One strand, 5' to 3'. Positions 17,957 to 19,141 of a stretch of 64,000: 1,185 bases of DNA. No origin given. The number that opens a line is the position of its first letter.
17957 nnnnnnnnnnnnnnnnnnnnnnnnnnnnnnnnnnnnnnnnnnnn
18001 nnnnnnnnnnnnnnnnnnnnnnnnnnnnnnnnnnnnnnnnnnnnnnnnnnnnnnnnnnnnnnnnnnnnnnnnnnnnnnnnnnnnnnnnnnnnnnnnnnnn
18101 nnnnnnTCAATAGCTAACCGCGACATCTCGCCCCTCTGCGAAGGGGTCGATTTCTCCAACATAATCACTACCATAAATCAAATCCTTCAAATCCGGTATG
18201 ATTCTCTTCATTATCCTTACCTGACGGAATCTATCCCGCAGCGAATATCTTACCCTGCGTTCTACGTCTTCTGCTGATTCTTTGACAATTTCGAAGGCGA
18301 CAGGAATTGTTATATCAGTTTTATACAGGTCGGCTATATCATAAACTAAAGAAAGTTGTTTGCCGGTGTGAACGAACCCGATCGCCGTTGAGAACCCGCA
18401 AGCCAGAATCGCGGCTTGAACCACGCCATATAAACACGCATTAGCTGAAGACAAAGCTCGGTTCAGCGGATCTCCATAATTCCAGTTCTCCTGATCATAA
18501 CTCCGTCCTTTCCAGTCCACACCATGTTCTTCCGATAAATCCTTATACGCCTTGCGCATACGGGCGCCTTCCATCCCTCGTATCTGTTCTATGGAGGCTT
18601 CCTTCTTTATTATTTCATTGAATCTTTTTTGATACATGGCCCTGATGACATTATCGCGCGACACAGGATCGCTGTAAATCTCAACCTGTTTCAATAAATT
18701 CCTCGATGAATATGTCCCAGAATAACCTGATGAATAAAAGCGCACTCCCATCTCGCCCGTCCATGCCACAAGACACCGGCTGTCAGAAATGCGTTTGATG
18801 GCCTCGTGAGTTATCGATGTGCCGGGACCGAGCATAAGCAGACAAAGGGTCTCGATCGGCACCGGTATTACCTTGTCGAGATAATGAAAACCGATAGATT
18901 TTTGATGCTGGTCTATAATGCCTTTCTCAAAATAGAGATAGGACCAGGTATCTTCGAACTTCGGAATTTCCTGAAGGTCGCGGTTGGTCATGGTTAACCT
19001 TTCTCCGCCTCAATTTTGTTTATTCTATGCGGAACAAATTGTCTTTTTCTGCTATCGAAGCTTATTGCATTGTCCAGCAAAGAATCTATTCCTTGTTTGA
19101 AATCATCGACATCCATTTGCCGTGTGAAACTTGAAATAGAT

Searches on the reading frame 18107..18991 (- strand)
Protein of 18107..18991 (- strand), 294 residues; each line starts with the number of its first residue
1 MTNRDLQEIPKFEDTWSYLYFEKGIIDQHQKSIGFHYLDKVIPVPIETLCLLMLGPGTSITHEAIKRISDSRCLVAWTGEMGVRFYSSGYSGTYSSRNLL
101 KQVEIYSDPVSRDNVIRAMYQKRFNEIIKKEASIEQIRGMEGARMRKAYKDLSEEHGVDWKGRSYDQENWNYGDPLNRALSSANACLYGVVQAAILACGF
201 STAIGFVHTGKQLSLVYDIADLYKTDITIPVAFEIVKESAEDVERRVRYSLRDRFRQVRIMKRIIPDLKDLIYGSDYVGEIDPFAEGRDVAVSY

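Call 6: search_protein_families(library=ncbifam, proteins=[window:18107-18991:-])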
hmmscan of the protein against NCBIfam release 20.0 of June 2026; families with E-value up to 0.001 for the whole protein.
window:18107-18991:- (294 aa): 8 families
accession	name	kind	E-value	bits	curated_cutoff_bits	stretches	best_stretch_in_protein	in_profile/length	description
TIGR03638.1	cas1_ECOLI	exception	1.3e-104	349.2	215.6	1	7-272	2-268/269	type I-E CRISPR-associated endonuclease Cas1e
TIGR00287.1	cas1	equivalog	5.1e-39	134.3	71.7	2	125-246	143-267/327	CRISPR-associated endonuclease Cas1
TIGR03637.1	cas1_YPEST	exception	1.5e-17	63.9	150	2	120-270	158-304/307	type I-F CRISPR-associated endonuclease Cas1f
TIGR03641.1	cas1_HMARI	exception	9.8e-13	48.1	304.1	1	123-239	133-249/324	type I-B CRISPR-associated endonuclease Cas1b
TIGR04093.1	cas1_CYANO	exception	2.4e-06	26.7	385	1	122-211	142-229/334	type I-D CRISPR-associated endonuclease Cas1d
TIGR03983.1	cas1_MYXAN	equivalog_domain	2.6e-05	23.3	358.05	1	125-228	153-260/347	type I-MYXAN CRISPR-associated endonuclease Cas1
TIGR03640.1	cas1_DVULG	exception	0.00013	21.3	385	1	125-220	148-246/340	type I-C CRISPR-associated endonuclease Cas1c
NF049935.1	cas4g_cas1g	exception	0.00025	19.6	560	1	115-227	343-459/546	CRISPR-associated endonuclease Cas4g/Cas1g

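Call 12: find_homologous_proteins(query=window:18107-18991:-, max_evalue=1e-50)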
Query window:18107-18991:- (294 aa): 5185 proteins with E <= 1e-50 among 6122 candidates; the best 120 are listed.
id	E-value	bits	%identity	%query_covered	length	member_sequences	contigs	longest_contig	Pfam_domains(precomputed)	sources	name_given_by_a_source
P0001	1.8e-195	666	100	100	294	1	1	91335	PF01867.22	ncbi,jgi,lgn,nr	ncbi:MAG: type I-E CRISPR-associated endonuclease Cas1e [Spirochaetes bacterium]|jgi:CRISPR-associat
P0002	1.4e-172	591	85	100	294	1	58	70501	PF01867.22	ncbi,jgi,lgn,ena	-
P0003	8.2e-170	582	84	100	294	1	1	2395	PF01867.22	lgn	-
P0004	1.4e-169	581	85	100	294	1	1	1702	PF01867.22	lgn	-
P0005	3.2e-169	580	84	100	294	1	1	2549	PF01867.22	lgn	-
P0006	4.5e-169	579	84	100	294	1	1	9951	PF01867.22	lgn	-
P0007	8.1e-169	578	83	100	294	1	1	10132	PF01867.22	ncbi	-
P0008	2.3e-168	577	83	100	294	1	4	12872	PF01867.22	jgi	jgi:CRISPR-associated protein Cas1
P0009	4.1e-168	576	82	100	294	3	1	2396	PF01867.22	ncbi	-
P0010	5.4e-168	576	83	100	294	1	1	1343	PF01867.22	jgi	jgi:CRISPR-associated protein Cas1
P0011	5.9e-168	576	83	100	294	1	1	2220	PF01867.22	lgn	-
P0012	5.2e-167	572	81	100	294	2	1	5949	PF01867.22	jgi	jgi:CRISPR-associated protein Cas1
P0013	2.5e-166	570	83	100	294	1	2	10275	PF01867.22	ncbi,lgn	-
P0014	7.3e-166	569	82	100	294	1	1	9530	PF01867.22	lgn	-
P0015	2.4e-157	541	80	100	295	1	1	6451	PF01867.22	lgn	-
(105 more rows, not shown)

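Call 13: find_encoding_contigs(protein=P0001, flank=10000, max_places=10)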
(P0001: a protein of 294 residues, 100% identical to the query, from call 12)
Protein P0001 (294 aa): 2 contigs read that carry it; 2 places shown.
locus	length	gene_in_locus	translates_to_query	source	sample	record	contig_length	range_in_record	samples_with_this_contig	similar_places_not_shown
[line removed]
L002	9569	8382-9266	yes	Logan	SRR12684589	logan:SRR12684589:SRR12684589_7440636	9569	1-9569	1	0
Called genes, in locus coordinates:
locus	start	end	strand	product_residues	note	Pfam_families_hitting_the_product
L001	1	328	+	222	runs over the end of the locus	-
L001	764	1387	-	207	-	-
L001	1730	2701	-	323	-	PF08279:HTH_11, PF13280:WYL, PF25583:WCX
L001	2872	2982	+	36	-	-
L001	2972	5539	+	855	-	PF18019:Cas3_HD, PF00270:DEAD (faint), PF00271:Helicase_C, PF22590:Cas3-like_C_2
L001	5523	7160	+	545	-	PF09481:CRISPR_Cse1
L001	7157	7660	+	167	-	PF09485:CRISPR_Cse2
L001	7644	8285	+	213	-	PF08798:CRISPR_assoc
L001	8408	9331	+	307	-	PF09344:Cas_CT1975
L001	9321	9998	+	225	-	PF09704:Cas_Cas5d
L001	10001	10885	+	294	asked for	PF01867:Cas_Cas1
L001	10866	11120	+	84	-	PF09707:Cas_Cas2CT1978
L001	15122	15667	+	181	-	-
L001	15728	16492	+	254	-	PF01553:Acyltransferase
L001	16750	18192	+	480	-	PF04909:Amidohydro_2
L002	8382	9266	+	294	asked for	PF01867:Cas_Cas1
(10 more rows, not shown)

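Call 14: find_encoding_contigs(protein=P0002, flank=10000, max_places=10)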
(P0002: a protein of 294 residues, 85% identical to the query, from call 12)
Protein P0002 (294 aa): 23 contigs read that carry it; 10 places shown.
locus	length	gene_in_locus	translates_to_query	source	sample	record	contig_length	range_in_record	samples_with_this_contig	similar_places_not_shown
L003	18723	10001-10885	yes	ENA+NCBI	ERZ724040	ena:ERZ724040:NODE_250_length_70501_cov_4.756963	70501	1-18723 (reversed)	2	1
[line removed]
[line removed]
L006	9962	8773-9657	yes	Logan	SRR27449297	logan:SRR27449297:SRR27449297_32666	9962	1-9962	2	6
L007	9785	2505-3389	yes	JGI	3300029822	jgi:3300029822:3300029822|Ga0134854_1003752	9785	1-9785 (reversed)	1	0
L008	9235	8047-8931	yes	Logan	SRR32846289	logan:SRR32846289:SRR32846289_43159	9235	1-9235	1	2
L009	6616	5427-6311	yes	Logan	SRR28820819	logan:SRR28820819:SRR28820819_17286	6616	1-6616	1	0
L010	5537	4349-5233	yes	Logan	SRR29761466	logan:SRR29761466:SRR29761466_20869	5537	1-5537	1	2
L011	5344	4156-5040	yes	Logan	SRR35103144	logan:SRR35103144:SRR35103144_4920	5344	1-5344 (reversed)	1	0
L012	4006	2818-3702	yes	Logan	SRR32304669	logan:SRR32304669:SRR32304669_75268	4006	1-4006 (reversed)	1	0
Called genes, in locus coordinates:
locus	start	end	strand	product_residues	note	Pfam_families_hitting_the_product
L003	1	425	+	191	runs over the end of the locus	PF00903:Glyoxalase, PF13468:Glyoxalase_3 (weak), PF13669:Glyoxalase_4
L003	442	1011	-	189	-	PF01613:Flavin_Reduct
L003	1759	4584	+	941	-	PF18019:Cas3_HD, PF00270:DEAD (faint), PF22590:Cas3-like_C_2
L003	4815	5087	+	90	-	PF13031:DUF3892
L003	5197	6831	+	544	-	PF09481:CRISPR_Cse1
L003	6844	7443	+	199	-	PF09485:CRISPR_Cse2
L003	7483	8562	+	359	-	PF09344:Cas_CT1975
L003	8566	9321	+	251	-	PF09704:Cas_Cas5d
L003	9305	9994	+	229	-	PF08798:CRISPR_assoc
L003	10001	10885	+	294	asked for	PF01867:Cas_Cas1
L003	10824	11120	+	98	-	PF09707:Cas_Cas2CT1978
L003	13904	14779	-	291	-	-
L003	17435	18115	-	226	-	-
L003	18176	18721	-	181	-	?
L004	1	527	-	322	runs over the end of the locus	PF00294:PfkB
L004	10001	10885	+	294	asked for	PF01867:Cas_Cas1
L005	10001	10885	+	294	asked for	PF01867:Cas_Cas1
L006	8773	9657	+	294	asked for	PF01867:Cas_Cas1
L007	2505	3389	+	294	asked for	PF01867:Cas_Cas1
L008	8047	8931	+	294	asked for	PF01867:Cas_Cas1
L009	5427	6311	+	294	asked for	PF01867:Cas_Cas1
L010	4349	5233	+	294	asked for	PF01867:Cas_Cas1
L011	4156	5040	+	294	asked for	PF01867:Cas_Cas1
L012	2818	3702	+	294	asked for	PF01867:Cas_Cas1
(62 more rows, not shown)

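Call 54: list_cluster_members(proteins=[P0001])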
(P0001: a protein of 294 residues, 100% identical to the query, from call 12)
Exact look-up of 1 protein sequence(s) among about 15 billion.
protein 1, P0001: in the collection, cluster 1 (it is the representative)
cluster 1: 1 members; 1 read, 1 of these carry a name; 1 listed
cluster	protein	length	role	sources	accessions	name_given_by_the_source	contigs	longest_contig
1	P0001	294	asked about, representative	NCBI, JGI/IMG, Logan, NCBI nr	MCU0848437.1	MAG: type I-E CRISPR-associated endonuclease Cas1e [Spirochaetes bacterium] | CRISPR-associated protein Cas1 | type I-E CRISPR-associated endonuclease Cas1e [Spirochaetota bacterium]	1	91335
